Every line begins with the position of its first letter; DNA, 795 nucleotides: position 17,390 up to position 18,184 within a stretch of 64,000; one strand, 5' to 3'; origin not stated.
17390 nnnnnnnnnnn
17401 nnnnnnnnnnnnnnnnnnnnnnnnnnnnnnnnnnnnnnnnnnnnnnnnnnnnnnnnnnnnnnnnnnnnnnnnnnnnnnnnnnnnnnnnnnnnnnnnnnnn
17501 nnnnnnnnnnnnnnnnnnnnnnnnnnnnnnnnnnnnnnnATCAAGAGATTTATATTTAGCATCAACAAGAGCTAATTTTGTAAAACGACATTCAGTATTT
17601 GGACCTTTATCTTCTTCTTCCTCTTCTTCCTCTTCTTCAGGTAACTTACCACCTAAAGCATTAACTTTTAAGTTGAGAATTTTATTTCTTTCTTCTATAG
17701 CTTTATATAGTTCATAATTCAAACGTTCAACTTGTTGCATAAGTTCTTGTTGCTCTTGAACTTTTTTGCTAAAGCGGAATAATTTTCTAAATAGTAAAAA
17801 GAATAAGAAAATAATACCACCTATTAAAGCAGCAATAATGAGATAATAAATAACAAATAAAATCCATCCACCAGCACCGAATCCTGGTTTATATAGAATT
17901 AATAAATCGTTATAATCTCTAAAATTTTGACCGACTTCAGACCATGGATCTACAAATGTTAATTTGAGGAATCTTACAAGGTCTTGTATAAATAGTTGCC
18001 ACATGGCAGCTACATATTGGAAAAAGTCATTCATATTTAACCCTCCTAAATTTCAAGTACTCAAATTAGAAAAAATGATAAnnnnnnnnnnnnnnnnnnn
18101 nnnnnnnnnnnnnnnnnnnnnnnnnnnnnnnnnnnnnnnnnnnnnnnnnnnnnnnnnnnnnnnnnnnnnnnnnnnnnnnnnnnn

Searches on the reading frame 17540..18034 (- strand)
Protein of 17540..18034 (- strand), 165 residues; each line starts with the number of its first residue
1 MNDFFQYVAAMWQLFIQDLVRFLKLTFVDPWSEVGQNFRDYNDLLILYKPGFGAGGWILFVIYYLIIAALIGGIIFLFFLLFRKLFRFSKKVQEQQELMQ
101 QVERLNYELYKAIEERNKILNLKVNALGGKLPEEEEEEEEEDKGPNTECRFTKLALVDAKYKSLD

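Call 56: search_protein_families(library=pfam, proteins=[window:17540-18034:-], max_evalue=10)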
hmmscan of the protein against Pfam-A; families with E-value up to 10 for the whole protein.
seq(165 aa): 6 families
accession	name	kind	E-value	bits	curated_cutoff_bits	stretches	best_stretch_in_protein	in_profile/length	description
PF13314.11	DUF4083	-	0.0044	17.4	25.4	1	61-101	5-46/57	Domain of unknown function (DUF4083)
PF05756.17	S-antigen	-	0.028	15.1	27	1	74-142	7-68/83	S-antigen protein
PF10066.14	DUF2304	-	0.038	14.7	25.5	1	61-102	59-100/106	Uncharacterized conserved protein (DUF2304)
PF12507.13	HCMV_UL139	-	0.058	14.4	25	1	66-151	26-73/100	Human Cytomegalovirus UL139 protein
PF16118.10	DUF4834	-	0.16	13.3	27.8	1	58-107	3-52/99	Domain of unknown function (DUF4834)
PF06156.18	YabA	-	0.26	12.3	30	1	85-143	10-64/103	Initiation control protein YabA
